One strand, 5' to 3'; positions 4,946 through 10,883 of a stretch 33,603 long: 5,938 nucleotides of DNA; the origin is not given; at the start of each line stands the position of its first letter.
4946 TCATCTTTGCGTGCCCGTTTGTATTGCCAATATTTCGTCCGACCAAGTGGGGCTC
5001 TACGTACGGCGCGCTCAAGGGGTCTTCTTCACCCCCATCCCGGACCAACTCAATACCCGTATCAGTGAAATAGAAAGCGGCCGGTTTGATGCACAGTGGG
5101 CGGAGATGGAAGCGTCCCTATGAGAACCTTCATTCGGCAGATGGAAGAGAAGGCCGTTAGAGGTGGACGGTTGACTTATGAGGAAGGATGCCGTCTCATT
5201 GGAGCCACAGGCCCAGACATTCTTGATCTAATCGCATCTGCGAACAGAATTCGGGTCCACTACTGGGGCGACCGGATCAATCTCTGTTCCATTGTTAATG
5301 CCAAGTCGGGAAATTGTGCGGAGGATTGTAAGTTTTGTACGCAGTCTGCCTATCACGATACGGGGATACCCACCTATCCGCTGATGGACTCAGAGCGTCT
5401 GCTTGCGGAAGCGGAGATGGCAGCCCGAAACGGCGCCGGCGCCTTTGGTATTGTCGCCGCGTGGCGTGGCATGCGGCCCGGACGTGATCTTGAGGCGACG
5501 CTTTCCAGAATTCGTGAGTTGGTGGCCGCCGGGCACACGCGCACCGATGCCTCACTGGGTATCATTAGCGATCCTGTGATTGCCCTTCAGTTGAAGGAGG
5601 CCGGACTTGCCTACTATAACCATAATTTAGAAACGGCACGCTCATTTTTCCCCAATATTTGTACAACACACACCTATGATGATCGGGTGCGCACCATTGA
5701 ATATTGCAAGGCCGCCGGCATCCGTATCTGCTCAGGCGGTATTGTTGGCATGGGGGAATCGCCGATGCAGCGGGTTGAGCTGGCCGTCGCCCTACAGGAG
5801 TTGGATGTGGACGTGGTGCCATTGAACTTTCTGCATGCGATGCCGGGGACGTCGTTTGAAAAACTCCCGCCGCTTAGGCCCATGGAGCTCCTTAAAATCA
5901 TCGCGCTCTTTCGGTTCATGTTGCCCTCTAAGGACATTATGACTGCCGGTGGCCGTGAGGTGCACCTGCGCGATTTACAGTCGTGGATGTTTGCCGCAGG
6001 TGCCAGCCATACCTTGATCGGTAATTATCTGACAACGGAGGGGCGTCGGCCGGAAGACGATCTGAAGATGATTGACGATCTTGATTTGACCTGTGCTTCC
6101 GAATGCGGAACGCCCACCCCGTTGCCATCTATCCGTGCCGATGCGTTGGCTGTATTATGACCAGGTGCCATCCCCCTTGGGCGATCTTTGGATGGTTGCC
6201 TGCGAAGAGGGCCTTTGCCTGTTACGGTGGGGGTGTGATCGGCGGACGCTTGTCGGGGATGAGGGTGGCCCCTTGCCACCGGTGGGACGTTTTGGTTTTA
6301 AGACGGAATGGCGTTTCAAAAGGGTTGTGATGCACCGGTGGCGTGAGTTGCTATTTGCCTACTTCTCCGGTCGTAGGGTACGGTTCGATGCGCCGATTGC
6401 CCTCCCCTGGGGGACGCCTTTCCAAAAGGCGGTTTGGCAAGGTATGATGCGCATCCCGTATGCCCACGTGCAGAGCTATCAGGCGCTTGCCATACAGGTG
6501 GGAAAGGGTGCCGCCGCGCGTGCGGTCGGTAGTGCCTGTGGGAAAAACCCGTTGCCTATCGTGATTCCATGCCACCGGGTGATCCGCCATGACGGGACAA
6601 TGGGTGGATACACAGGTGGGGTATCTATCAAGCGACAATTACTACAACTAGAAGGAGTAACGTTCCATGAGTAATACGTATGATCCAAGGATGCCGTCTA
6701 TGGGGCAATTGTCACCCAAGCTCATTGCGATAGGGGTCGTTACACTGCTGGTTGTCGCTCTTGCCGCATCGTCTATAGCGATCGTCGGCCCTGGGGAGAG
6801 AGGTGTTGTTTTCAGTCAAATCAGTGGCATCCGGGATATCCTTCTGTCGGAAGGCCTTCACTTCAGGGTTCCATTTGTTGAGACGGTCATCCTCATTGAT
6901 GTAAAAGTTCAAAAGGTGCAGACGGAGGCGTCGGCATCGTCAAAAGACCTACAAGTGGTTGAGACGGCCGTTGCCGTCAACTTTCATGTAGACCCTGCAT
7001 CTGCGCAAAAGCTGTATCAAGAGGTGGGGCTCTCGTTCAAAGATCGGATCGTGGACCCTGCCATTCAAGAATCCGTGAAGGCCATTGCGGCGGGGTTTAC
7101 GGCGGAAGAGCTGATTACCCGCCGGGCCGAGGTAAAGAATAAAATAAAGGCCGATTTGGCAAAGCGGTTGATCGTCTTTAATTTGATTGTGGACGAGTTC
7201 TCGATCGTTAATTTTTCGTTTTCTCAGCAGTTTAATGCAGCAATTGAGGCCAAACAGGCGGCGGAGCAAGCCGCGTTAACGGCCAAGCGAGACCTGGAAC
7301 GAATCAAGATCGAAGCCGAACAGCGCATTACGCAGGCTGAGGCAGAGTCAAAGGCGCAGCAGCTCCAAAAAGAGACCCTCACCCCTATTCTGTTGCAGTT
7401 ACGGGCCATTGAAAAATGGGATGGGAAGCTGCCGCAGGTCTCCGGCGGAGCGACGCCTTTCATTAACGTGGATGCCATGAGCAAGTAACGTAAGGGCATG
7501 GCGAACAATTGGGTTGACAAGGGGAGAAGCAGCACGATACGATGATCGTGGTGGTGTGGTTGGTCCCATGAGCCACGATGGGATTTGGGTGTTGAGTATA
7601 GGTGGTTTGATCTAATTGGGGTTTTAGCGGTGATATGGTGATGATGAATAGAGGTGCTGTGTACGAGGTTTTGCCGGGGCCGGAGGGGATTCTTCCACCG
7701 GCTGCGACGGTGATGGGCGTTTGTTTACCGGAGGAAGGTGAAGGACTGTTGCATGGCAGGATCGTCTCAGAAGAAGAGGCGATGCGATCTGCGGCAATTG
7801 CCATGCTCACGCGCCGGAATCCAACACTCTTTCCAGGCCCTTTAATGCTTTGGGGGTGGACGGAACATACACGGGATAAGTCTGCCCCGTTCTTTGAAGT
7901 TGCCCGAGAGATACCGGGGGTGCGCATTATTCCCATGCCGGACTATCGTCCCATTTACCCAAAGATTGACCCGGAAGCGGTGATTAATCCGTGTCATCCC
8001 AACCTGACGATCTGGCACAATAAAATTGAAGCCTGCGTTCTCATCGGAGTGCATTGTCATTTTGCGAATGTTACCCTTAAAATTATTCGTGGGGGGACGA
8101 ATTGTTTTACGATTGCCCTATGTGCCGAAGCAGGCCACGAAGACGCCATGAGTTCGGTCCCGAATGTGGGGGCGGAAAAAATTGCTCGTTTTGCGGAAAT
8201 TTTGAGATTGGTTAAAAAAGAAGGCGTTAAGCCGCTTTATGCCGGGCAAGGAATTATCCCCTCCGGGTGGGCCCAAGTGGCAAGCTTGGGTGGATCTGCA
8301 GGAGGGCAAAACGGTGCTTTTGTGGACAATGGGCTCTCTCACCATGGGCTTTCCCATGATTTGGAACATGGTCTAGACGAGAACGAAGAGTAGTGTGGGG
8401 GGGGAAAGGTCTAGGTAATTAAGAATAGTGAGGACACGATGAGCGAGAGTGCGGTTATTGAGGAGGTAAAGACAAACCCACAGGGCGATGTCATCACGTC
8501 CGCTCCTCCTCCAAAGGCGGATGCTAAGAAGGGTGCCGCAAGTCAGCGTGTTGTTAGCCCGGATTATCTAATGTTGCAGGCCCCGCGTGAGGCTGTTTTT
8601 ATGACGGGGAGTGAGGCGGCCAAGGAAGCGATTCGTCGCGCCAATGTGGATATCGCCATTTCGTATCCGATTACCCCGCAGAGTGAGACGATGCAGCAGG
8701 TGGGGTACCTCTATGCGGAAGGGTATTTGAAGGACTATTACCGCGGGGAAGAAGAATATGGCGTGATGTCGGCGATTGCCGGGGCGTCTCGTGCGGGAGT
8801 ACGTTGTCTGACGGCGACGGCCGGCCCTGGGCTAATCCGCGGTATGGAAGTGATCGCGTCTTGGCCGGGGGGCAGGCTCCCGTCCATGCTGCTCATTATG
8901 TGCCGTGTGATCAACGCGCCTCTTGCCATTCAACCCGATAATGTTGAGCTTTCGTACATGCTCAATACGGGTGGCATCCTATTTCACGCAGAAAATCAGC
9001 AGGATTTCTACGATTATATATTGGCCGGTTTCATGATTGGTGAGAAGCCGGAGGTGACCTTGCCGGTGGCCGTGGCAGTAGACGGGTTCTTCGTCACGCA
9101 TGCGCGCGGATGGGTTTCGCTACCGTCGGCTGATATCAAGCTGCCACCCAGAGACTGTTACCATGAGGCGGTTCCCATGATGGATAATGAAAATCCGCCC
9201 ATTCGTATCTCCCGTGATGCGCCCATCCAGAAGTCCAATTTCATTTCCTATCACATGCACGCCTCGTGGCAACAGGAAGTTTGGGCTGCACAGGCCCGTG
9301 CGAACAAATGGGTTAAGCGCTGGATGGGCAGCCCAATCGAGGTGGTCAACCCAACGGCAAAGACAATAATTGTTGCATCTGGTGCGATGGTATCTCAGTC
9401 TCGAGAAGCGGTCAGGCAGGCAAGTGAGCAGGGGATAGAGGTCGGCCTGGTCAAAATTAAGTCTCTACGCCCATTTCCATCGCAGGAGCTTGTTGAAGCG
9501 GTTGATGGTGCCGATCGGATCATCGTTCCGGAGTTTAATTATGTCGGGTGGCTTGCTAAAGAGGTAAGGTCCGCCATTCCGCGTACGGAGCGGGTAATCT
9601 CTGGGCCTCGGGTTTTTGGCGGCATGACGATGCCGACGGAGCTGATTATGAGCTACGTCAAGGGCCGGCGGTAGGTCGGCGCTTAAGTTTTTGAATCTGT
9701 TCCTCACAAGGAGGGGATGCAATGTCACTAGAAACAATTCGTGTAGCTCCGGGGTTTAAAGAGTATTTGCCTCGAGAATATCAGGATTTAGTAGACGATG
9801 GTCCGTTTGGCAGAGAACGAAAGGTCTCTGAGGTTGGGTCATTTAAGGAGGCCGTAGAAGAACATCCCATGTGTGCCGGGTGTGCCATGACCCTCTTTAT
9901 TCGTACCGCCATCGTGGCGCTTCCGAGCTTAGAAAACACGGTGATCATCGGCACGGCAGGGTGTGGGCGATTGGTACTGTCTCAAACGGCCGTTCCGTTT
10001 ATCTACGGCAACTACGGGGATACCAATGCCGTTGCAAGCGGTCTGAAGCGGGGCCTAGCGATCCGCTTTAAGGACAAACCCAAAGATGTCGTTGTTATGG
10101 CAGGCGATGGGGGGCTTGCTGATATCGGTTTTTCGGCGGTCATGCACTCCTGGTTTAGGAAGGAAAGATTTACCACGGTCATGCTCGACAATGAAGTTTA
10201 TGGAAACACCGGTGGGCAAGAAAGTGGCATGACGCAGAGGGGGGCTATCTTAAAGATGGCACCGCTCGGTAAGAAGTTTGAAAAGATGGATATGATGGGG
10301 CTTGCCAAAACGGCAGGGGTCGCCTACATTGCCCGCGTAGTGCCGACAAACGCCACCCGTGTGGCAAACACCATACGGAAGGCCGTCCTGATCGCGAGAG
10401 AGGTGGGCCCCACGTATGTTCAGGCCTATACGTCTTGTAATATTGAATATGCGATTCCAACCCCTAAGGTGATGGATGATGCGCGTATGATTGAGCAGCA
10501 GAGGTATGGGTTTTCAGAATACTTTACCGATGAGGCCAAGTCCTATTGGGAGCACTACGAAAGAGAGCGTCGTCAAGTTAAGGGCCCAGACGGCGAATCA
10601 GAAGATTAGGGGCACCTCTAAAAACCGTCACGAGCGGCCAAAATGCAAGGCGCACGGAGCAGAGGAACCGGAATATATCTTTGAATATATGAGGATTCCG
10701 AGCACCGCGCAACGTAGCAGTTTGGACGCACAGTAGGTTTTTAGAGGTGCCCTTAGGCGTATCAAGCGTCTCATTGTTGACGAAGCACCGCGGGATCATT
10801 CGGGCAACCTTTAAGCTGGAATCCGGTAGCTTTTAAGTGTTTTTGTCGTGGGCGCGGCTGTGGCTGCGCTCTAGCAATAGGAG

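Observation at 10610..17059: Family of about 143-bp palindromic elements with perfect 17-bp terminal inverted repeats: three copies clustered within 6.5 kb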

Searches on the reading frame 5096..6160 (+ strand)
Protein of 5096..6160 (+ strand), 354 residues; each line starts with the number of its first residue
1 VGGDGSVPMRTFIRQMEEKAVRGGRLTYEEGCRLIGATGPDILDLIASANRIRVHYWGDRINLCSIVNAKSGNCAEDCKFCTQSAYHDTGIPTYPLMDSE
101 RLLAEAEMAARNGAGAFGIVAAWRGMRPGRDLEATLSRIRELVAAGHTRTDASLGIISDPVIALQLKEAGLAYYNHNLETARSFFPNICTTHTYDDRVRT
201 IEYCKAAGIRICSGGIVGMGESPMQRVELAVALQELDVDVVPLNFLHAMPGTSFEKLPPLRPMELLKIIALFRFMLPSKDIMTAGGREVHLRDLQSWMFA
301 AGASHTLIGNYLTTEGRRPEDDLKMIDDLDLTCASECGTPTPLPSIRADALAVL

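Call 104: search_protein_families(library=pfam, proteins=[window:5096-6160:+], max_evalue=0.01)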
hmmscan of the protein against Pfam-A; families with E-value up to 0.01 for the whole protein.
window:5096-6160:+ (354 aa): 2 families
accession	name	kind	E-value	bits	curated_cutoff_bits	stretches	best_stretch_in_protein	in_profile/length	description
PF06968.18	BATS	-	8.3e-26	90.4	22.2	1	242-331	1-87/88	Biotin and Thiamin Synthesis associated domain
PF04055.27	Radical_SAM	-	2.8e-20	73.6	29.5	1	72-228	5-161/166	Radical SAM superfamily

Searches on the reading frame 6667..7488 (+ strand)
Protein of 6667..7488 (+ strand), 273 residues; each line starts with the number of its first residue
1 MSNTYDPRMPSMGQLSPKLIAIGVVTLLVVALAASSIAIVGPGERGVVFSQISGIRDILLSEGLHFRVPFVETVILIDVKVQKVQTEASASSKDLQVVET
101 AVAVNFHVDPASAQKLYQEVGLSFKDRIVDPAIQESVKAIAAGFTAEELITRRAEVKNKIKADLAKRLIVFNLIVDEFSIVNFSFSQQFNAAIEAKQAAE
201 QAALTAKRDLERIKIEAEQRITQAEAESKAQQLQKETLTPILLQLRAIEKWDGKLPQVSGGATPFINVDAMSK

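Call 104: search_protein_families(library=pfam, proteins=[window:6667-7488:+], max_evalue=0.01)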
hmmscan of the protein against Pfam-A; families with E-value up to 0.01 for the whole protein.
window:6667-7488:+ (273 aa): 1 family
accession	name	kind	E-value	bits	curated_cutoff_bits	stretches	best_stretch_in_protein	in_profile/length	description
PF01145.31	Band_7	-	4.7e-34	118.4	23.6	1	39-227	2-175/176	SPFH domain / Band 7 family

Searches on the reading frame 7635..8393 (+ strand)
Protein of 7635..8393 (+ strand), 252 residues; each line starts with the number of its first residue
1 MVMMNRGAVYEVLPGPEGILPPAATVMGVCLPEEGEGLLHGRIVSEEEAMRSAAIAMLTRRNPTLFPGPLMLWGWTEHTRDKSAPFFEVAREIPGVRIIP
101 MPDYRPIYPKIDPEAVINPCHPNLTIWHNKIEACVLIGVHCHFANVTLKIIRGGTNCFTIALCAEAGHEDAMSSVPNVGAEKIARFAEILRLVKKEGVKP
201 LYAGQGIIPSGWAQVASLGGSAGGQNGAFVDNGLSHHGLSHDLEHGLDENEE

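Call 11: search_protein_families(library=pfam, proteins=[window:7635-8393:+])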
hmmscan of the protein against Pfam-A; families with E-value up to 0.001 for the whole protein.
window:7635-8393:+ (252 aa): 1 family
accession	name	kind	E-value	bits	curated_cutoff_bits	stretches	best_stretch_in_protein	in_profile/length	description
PF02552.22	CO_dh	-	3.6e-40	137.9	21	1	32-187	7-162/168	CO dehydrogenase beta subunit/acetyl-CoA synthase epsilon subunit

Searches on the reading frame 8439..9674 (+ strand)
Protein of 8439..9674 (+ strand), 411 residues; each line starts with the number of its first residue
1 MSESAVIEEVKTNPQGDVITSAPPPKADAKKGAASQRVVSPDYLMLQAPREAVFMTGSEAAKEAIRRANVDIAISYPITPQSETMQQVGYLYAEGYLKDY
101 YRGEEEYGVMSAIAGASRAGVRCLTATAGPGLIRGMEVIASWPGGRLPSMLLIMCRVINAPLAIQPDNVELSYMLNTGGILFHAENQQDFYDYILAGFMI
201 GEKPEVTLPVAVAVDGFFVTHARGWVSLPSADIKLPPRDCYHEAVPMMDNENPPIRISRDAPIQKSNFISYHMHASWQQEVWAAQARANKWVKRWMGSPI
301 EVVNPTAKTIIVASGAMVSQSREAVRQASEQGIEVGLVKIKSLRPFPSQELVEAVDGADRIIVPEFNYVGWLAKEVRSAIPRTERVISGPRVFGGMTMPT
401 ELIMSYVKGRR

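Call 11: search_protein_families(library=pfam, proteins=[window:8439-9674:+])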
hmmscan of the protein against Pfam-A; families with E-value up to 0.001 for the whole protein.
window:8439-9674:+ (411 aa): 3 families
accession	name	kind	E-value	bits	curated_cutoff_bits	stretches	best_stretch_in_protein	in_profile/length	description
PF01855.24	POR_N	-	1.1e-53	182.7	27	1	64-287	2-230/231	Pyruvate flavodoxin/ferredoxin oxidoreductase, thiamine diP-bdg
PF17147.9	PFOR_II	-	7.5e-18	65.2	27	1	307-387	1-86/102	Pyruvate:ferredoxin oxidoreductase core domain II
PF02780.25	Transketolase_C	-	4.7e-09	36.7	25.9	1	301-400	4-103/124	Transketolase, C-terminal domain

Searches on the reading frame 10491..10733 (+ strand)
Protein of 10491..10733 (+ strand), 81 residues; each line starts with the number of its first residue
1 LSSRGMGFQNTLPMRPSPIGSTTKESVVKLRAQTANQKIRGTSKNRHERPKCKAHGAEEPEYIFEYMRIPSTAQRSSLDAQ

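Call 69: list_cluster_members(proteins=[window:10491-10733:+, window:15155-15391:+, window:16930-17112:-, window:10581-10799:-])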
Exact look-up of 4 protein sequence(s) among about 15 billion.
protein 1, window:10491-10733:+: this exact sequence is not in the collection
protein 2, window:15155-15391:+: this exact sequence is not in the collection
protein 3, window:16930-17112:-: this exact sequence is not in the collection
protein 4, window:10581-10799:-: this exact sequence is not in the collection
